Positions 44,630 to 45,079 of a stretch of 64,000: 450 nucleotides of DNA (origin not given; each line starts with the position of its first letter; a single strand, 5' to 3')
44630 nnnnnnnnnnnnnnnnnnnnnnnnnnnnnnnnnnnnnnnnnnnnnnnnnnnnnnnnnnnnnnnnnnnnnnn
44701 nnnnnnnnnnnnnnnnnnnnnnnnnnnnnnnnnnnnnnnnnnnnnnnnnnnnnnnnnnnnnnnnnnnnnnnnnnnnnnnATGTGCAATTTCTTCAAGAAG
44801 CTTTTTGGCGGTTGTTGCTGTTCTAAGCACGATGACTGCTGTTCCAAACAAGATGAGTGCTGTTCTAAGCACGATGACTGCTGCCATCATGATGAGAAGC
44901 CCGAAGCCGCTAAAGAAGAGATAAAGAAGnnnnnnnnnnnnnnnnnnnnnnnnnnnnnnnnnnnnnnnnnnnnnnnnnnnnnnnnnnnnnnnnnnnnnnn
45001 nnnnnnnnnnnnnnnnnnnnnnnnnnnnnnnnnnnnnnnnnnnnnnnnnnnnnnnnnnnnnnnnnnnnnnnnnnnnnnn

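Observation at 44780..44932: Fifty-residue peptide made of CCSK(H/Q)D(D/E) heptads, encoded by 21-bp tandem repeats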

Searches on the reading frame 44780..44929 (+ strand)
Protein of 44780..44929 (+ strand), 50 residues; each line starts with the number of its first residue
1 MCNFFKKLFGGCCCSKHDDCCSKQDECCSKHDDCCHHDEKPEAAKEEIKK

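Call 4: search_protein_families(library=ncbifam, proteins=[window:44780-44929:+], max_evalue=10)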
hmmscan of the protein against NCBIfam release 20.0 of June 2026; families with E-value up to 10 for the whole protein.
seq(50 aa): 0 families

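Call 5: search_protein_families(library=pfam, proteins=[window:44780-44929:+], max_evalue=10)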
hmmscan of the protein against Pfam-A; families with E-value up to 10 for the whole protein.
seq(50 aa): 0 families

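Call 7: find_homologous_proteins(query=window:44780-44929:+, max_evalue=10)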
Query seq(50 aa) (50 aa): 3 proteins with E <= 10 among 3 candidates.
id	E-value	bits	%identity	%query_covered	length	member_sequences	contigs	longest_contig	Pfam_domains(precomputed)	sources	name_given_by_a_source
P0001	1.7e-25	105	100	100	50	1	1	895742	-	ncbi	-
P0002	1.8e-21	92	88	100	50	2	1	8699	-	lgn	-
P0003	2.4e-6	45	63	100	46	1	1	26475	-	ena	-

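Call 8: search_solved_structures(query=window:44780-44929:+, max_evalue=10)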
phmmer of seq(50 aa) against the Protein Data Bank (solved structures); distinct sequences matched with E-value up to 10: 1.
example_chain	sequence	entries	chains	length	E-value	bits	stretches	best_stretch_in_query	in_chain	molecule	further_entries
6ba3_A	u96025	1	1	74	0.018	18.7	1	7-33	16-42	U21-hexatoxin-Hi1a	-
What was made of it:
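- Tried and rejected: This is a Cys-composition artefact (call 8).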

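Call 10: find_encoding_contigs(protein=P0002, flank=5000)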
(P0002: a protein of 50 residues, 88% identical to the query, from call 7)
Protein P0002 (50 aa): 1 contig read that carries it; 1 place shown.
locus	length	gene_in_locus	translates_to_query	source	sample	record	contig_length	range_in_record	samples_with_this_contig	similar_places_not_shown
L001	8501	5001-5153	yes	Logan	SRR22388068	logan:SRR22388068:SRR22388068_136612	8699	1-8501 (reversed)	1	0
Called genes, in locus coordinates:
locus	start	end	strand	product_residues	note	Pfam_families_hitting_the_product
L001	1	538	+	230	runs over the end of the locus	PF01628:HrcA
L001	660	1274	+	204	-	PF07866:DUF1653, PF01025:GrpE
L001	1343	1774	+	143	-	PF00011:HSP20, PF17886:ArsA_HSP20 (faint)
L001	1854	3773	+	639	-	PF00012:HSP70, PF06723:MreB_Mbl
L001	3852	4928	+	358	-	PF00226:DnaJ, PF01556:DnaJ_C, PF27659:CHP02642 (faint), PF00684:DnaJ_CXXCXGXG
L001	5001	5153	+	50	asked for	-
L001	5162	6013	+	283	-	PF01026:TatD_DNase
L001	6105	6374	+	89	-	PF09527:ATPase_gene1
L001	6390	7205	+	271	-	PF00119:ATP-synt_A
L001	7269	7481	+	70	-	PF00137:ATP-synt_C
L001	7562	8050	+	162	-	PF00430:ATP-synt_B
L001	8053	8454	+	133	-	PF00213:OSCP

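Call 11: find_encoding_contigs(protein=P0003, flank=5000)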
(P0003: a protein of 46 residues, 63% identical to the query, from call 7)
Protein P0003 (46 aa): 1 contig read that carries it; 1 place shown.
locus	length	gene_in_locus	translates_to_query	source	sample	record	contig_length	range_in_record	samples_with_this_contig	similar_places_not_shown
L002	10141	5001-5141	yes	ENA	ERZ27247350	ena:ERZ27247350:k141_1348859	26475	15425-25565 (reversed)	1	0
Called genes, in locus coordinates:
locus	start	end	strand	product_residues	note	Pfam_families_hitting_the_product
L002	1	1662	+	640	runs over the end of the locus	PF00012:HSP70, PF06723:MreB_Mbl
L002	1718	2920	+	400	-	PF00232:Glyco_hydro_1, PF00331:Glyco_hydro_10 (faint), PF00232:Glyco_hydro_1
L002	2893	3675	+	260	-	PF01936:NYN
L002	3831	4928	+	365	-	PF00226:DnaJ, PF01556:DnaJ_C, PF00684:DnaJ_CXXCXGXG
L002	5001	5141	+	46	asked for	-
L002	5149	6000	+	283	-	PF01026:TatD_DNase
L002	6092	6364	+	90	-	PF09527:ATPase_gene1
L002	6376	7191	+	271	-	PF00119:ATP-synt_A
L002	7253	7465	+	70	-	PF00137:ATP-synt_C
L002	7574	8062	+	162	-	PF00430:ATP-synt_B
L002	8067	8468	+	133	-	PF00213:OSCP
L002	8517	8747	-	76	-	-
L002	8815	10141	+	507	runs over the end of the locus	PF02874:ATP-synt_ab_N, PF00006:ATP-synt_ab, PF00306:ATP-synt_ab_C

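Call 12: find_encoding_contigs(protein=P0001, flank=3000)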
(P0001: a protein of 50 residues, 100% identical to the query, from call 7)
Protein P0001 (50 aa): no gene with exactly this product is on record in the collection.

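Call 20: find_homologous_proteins(query=A2, max_evalue=0.01)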
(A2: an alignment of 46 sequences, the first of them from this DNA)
Query A2 (46 sequences) (50 aa, profile of the alignment): 25 proteins with E <= 0.01 among 4162 candidates.
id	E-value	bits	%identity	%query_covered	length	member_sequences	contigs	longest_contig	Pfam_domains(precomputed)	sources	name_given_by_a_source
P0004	2.2e-10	59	80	20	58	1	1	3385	-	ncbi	-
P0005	2.9e-10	59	-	-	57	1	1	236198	-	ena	-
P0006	1.2e-9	57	-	-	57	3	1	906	-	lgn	-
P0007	3.7e-9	55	-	-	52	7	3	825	-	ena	-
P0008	3.7e-9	55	-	-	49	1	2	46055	-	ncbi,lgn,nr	ncbi:hypothetical protein K9M09_00015 [Patescibacteria group bacterium]|nr:hypothetical protein [Pat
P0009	1.3e-8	53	49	94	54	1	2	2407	-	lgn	-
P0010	3.9e-8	52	-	-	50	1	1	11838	-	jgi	-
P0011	4.2e-8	52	-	-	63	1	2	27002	-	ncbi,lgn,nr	ncbi:hypothetical protein JXE04_01790 [Patescibacteria group bacterium]|nr:hypothetical protein [Pat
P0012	3.4e-7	49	21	48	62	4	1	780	-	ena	-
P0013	6.7e-6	45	80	20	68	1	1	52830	-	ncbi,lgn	-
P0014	3.3e-5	43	29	98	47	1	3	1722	-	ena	-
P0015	5.4e-5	42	27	98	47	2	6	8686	-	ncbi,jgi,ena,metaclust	metaclust:\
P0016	9.2e-5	41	-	-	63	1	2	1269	-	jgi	jgi:hypothetical protein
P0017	1.6e-4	40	-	-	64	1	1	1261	-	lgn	-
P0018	4.7e-4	39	64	22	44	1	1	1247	-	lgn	-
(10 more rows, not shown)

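Call 34: search_protein_representatives(alignment_id=A3)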
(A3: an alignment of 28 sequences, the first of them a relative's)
Query: 28 sequences, 51 profile positions. Proteins with E-value up to 0.001 (for the whole library): 52; up to 1e-10: 1; up to 1e-30: 0. The best 52 are listed.
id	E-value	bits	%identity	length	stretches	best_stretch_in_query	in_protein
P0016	8.4e-14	68.5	-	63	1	1-50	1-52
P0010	2.3e-10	57.5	-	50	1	1-46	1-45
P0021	2.3e-09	54.3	-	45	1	1-48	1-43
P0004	6.2e-09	52.9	-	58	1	1-50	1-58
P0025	8.9e-09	52.4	-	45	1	1-50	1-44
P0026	4.4e-08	50.2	-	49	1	1-50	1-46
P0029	1.3e-07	48.7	-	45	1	1-43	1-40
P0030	1.4e-07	48.6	-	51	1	1-31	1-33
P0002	1.6e-07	48.4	-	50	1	1-49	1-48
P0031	2.0e-07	48.1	-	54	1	1-50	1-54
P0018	2.8e-07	47.6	-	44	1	1-46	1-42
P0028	4.0e-07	47.1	-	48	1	1-48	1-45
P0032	1.2e-06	45.7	-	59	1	1-44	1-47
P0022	1.3e-06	45.5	-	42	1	1-49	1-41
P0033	1.6e-06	45.2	-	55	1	1-50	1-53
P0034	1.7e-06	45.1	-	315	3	4-26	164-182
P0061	5.4e-04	37.1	-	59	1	1-41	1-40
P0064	8.3e-04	36.5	-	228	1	1-49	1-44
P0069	9.7e-04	36.3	-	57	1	1-39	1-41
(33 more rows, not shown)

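Call 36: predict_structure(alignment_id=A3)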
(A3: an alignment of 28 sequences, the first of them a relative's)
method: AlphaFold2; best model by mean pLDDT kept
length: 50 residues; sequences in the alignment: 28
mean_pLDDT: 55.8   pTM: 0.26
mean pLDDT of the five models: 55.8, 52.0, 51.8, 50.7, 49.4
residues with pLDDT >= 90: 0; 70-90: 4; 50-70: 36; < 50: 10
segments of 3 or more residues with pLDDT < 50: 41-45
pLDDT, mean of each block of 10 residues (from residue 1): 69 57 54 50 49
secondary structure, 60 per line:
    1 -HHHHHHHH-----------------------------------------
elements in order: H2-9
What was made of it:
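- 44780..44812 (+): Residues 1-11, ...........: family-defining N-terminal amphipathic helix, a candidate membrane-targeting sequence. AF2 predicts a helix at residues 2-9 (call 36).
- On SmtA/BmtA bacterial metallothionein (Pfam PF02069 Metallothio_Pro): AF2 (metal-free, 28-sequence alignment) gives only a helix at residues 2-9, with pLDDT 56 (call 36).
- On MinD-type amphipathic membrane-targeting sequence: Helix at residues 2-9 in AF2 (call 36).
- Closest known: Copper storage proteins. Different: Here AF2 predicts no helix in the Cys region (call 36).
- AF2 gives no fold beyond the helix (pLDDT 56, call 36).
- Tried and rejected: I therefore did not run a fold search, whose matches would be meaningless (call 36).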

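Call 41: find_encoding_contigs(protein=P0061, flank=4000, max_places=3)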
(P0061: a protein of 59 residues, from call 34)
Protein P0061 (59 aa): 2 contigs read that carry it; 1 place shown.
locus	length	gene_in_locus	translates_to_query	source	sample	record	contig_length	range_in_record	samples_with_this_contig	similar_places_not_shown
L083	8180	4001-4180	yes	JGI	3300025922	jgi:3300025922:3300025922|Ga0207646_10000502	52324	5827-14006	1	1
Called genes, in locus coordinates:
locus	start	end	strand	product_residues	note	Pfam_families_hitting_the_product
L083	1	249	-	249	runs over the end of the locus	PF02424:ApbE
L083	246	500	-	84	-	-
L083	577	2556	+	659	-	PF13360:PQQ_2 (faint), PF01344:Kelch_1 (faint), PF13415:Beta-prop_FBX42 (faint), PF24996:NANM (faint), PF13964:Beta-prop_Calicin (faint), PF24681:Kelch_KLHDC2_KLHL20_DRC7, PF25210:Kelch_FKB95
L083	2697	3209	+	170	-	-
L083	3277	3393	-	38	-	-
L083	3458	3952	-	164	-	PF01230:HIT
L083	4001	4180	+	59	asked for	-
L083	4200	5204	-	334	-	PF01544:CorA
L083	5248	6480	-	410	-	PF07690:MFS_1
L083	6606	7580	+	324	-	PF00528:BPD_transp_1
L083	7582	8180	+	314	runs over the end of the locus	PF12911:OppC_N (weak), PF00528:BPD_transp_1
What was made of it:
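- Tried and rejected: P0061, a weak profile hit, lies next to corA rather than tatD (call 41).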

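Call 42: find_encoding_contigs(protein=P0069, flank=4000, max_places=3)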
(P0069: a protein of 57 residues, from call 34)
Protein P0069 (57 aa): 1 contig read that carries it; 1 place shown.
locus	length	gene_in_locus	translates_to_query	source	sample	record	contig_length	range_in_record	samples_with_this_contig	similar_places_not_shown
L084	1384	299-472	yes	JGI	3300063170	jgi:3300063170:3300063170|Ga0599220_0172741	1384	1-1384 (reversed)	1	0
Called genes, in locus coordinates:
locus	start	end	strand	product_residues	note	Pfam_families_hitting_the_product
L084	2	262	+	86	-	?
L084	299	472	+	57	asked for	-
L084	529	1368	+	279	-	PF01026:TatD_DNase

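Call 43: find_encoding_contigs(protein=P0033, flank=4000, max_places=3)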
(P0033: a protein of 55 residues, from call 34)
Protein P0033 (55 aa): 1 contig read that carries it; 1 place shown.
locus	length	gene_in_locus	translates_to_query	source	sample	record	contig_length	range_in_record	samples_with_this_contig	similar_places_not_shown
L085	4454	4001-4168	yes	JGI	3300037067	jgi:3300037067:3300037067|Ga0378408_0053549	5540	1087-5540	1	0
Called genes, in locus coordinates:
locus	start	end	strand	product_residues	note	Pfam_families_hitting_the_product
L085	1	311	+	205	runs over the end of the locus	PF07866:DUF1653, PF01025:GrpE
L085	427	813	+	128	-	PF00011:HSP20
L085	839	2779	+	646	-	PF00012:HSP70, PF06723:MreB_Mbl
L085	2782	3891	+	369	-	PF00226:DnaJ, PF01556:DnaJ_C, PF00684:DnaJ_CXXCXGXG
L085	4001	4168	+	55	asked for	-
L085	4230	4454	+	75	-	?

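Call 44: search_protein_families(library=pfam, alignment_id=A2, max_evalue=1)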
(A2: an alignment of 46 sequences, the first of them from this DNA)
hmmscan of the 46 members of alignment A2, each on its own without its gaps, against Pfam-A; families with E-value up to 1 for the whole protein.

A. member 1, seq(50 aa): 0 families

B. families by the number of members that match (of 46 scanned): 16 families
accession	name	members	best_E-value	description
PF04246.17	RseC_MucC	2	0.014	Positive regulator of sigma(E), RseC/MucC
PF11983.13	FtsA_C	2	0.24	Cell division protein FtsA, C-terminal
PF09849.14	DUF2076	1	0.039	Uncharacterized protein conserved in bacteria (DUF2076)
PF19437.4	VCIP135_N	1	0.042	VCIP135 N-terminal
PF13007.12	LZ_Tnp_IS66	1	0.055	Transposase C of IS166 homeodomain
PF20402.4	DUF6692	1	0.063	Domain of unknown function (DUF6692)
PF05887.16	Trypan_PARP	1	0.073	Procyclic acidic repetitive protein (PARP)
PF12560.13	RAG1_imp_bd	1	0.095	RAG1 importin binding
PF21783.3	YNCE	1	0.11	YNCE-like beta-propeller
PF13226.11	DUF4034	1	0.11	Domain of unknown function (DUF4034)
PF04886.17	PT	1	0.12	PT disordered repeat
PF15477.11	SMAP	1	0.13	Small acidic protein family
PF23836.1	DUF7206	1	0.13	Family of unknown function (DUF7206)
PF10115.14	HlyU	1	0.16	Transcriptional activator HlyU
PF10041.14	DUF2277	1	0.51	Uncharacterized conserved protein (DUF2277)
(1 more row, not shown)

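Call 49: search_protein_families(library=pfam, proteins=[P0064, P0034], max_evalue=0.01)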
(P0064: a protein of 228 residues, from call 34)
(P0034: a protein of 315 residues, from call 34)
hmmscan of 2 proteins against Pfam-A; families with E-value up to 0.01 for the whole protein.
P0064 (228 aa): 1 family
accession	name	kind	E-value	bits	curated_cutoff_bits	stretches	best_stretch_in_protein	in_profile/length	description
PF05076.18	SUFU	-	9.7e-07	29.3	25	1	105-225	46-172/172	Suppressor of fused protein (SUFU)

P0034 (315 aa): 2 families
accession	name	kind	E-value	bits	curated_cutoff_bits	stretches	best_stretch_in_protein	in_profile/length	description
PF09849.14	DUF2076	-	0.00016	22.3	38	0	237-283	81-126/265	Uncharacterized protein conserved in bacteria (DUF2076)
PF10115.14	HlyU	-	0.008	16.7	27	0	163-195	1-31/91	Transcriptional activator HlyU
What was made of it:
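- The same N-terminus plus an acidic linker is fused to a SUFU domain in P0064 (call 49).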

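Call 54: search_protein_families(library=phrogs, proteins=[window:44780-44929:+], max_evalue=1)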
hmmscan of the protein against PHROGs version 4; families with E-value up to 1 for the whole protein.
seq(50 aa): 0 families

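Call 55: search_protein_families(library=ncbifam, alignment_id=A2, max_evalue=1)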
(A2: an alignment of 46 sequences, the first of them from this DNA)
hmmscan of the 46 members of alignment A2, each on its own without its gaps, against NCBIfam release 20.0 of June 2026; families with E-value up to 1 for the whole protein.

A. member 1, seq(50 aa): 0 families

B. families by the number of members that match (of 46 scanned): 11 families
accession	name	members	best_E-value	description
NF004208.0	PRK05658.1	1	0.0041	RNA polymerase sigma factor RpoD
TIGR01389.1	recQ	1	0.034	DNA helicase RecQ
TIGR04101.1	CCGSCS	1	0.072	CCGSCS motif protein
NF033428.5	PSM_epsilo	1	0.085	epsilon family phenol-soluble modulin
TIGR04204.1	MAST_ArtA_sort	1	0.089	MAST domain-containing protein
NF047336.1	conj_memb_RcgA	1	0.19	RcgA family putative transporter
NF037973.1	metallo_SslE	1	0.24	lipoprotein metalloprotease SslE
TIGR02826.1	RNR_activ_nrdG3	1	0.26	anaerobic ribonucleoside-triphosphate reductase activating protein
NF002747.0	PRK02759.1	1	0.35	bifunctional phosphoribosyl-AMP cyclohydrolase/phosphoribosyl-ATP diphosphatase HisIE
NF006280.0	PRK08451.1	1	0.38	DNA polymerase III subunit gamma/tau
NF008074.0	PRK10811.1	1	0.51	ribonuclease E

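Call 65: list_cluster_members(proteins=[P0001, P0003, P0033])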
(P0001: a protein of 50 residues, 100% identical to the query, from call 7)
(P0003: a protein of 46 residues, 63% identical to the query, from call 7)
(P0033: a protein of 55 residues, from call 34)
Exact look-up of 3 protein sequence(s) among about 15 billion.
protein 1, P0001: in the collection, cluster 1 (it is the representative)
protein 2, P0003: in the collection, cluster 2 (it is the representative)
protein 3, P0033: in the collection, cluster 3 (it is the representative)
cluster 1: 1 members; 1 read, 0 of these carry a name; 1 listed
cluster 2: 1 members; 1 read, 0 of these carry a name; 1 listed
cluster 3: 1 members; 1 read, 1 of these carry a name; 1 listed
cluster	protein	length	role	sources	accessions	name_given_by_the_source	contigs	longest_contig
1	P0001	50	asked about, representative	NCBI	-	-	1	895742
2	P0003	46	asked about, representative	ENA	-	-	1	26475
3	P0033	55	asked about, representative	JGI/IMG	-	hypothetical protein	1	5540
